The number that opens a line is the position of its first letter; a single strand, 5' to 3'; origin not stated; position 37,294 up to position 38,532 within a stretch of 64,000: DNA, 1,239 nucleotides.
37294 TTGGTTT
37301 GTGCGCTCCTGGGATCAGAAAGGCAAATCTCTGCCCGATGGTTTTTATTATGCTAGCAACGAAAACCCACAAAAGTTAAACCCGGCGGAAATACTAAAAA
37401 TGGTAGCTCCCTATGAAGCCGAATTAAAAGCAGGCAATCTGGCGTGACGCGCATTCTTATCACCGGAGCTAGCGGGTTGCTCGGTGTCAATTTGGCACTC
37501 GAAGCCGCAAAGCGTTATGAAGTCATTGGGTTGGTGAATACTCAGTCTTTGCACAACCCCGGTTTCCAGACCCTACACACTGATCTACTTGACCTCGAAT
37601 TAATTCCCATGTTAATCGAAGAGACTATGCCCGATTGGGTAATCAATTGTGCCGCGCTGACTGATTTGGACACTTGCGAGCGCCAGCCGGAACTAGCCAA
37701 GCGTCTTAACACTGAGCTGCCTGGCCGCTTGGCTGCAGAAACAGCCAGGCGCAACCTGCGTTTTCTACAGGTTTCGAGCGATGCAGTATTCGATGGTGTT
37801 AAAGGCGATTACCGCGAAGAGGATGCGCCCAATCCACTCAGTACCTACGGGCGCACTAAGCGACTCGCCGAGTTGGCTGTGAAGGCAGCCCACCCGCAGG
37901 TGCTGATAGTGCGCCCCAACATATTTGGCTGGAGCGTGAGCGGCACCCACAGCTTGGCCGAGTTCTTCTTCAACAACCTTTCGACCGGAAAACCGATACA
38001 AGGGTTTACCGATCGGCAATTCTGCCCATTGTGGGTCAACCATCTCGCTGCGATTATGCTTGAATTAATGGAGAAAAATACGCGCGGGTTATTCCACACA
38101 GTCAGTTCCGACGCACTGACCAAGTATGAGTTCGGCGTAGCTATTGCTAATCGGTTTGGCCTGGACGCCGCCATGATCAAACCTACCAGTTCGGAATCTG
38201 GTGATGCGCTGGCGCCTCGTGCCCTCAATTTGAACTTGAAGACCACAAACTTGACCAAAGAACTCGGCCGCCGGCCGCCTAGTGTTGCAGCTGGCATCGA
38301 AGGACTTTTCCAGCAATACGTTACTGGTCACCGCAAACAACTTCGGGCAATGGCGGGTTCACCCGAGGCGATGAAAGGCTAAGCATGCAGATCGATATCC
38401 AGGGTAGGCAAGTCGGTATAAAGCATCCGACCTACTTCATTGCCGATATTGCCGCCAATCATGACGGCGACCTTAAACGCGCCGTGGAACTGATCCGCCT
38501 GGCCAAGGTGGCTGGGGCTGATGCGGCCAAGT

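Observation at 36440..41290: Nonulosonic-acid sub-cluster in which PseB is followed by an RmlD-like reductase instead of the PseC aminotransferase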

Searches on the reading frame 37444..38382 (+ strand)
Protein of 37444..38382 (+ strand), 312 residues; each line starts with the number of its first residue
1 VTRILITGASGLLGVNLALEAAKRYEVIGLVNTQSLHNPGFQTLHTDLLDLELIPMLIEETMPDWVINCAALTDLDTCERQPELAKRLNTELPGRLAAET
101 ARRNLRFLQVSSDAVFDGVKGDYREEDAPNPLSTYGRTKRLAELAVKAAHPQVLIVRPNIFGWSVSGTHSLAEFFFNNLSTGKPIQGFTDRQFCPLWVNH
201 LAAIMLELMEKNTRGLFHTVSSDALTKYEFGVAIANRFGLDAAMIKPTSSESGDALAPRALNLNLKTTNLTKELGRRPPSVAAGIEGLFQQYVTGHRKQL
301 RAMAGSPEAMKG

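Call 4: search_protein_families(library=pfam, proteins=[window:37444-38382:+])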
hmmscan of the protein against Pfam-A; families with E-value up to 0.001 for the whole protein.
window:37444-38382:+ (312 aa): 5 families
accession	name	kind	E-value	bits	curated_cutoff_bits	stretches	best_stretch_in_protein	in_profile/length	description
PF04321.23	RmlD_sub_bind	-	3.2e-59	200.8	27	1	3-292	2-285/287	RmlD substrate binding domain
PF01370.27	Epimerase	-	2.2e-22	80.1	20.9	1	4-164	1-176/240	NAD dependent epimerase/dehydratase family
PF16363.11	GDP_Man_Dehyd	-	5.8e-13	49.4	27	1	5-150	1-168/332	GDP-mannose 4,6 dehydratase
PF07993.18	NAD_binding_4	-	4.6e-06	26.4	20.1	1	64-167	90-214/258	Male sterility protein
PF02719.21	Polysacc_synt_2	-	6.3e-05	22.7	20.2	0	43-185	58-192/293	Polysaccharide biosynthesis protein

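Call 5: search_protein_families(library=ncbifam, proteins=[window:37444-38382:+])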
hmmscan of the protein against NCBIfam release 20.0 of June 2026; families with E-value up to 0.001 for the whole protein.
window:37444-38382:+ (312 aa): 7 families
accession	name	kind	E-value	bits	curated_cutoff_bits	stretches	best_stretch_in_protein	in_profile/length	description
TIGR01214.1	rmlD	equivalog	9.3e-54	182.4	224.05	1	3-291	1-284/285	dTDP-4-dehydrorhamnose reductase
NF007440.0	PRK09987.1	equivalog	2.7e-14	53.2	308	1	44-291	36-292/299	dTDP-4-dehydrorhamnose reductase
TIGR01181.1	dTDP_gluc_dehyt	equivalog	3.5e-09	36.2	365.1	1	4-150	2-166/321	dTDP-glucose 4,6-dehydratase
TIGR02197.1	heptose_epim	equivalog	6.3e-08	32.1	274.6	1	4-147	1-150/316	ADP-glyceromanno-heptose 6-epimerase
NF043036.1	ErythonDh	equivalog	6.5e-08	32.1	325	1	3-146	2-160/321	D-erythronate dehydrogenase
TIGR01179.1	galE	equivalog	3.1e-06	26.2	262.3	1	3-149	1-159/332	UDP-glucose 4-epimerase GalE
TIGR01746.1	Thioester-redct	subfamily_domain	4.3e-05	22.9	213.35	0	4-35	2-36/371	thioester reductase domain-containing protein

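Call 26: search_solved_structures(query=window:37444-38382:+, max_evalue=0.00001)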
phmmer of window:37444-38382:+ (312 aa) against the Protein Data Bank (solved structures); distinct sequences matched with E-value up to 0.00001: 18.
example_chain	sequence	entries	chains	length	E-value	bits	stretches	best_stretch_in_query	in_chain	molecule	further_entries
2ggs_A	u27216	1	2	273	2.2e-32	115.8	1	3-247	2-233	273aa long hypothetical dTDP-4-dehydrorhamnose reductase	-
2ydx_A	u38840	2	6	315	6.6e-31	111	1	3-281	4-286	METHIONINE ADENOSYLTRANSFERASE 2 SUBUNIT BETA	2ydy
4ndn_E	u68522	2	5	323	8.1e-31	110.7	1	3-281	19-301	Methionine adenosyltransferase 2 subunit beta | Isoform 2 of Methionine adenosyltransferase 2 subunit beta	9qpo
4ktt_E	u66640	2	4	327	8.5e-31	110.6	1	3-281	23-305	Methionine adenosyltransferase 2 subunit beta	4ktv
30gd_E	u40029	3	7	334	9.1e-31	110.5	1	3-281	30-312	Isoform 1 of Methionine adenosyltransferase 2 subunit beta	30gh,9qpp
1vl0_A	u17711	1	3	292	1.2e-24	90.4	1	4-252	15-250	DTDP-4-dehydrorhamnose reductase, rfbD ortholog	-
8g22_A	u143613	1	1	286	2.5e-20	76.2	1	3-268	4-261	dTDP-4-dehydrorhamnose reductase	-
8ctr_A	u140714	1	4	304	2.6e-19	72.9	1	43-284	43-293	dTDP-4-dehydrorhamnose reductase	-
4wpg_A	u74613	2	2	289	6.4e-16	61.8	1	4-291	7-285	dTDP-4-dehydrorhamnose reductase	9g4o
3sc6_A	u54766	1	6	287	1.9e-15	60.2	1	3-261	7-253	dTDP-4-dehydrorhamnose reductase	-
5u9c_A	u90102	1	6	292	8.4e-15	58.1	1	3-262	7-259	dTDP-4-dehydrorhamnose Reductase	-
1kbz_A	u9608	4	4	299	3.7e-13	52.7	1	55-246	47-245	dTDP-glucose oxidoreductase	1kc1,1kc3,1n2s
9gpi_D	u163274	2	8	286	1.2e-10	44.4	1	2-151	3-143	dTDP-4-dehydrorhamnose reductase, putative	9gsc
2hun_A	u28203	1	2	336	2.9e-07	33.3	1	3-254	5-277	336aa long hypothetical dTDP-glucose 4,6-dehydratase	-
6vo6_A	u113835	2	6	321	1.1e-06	31.4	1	3-144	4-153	Putative sugar-nucleotide epimerase/dehydratease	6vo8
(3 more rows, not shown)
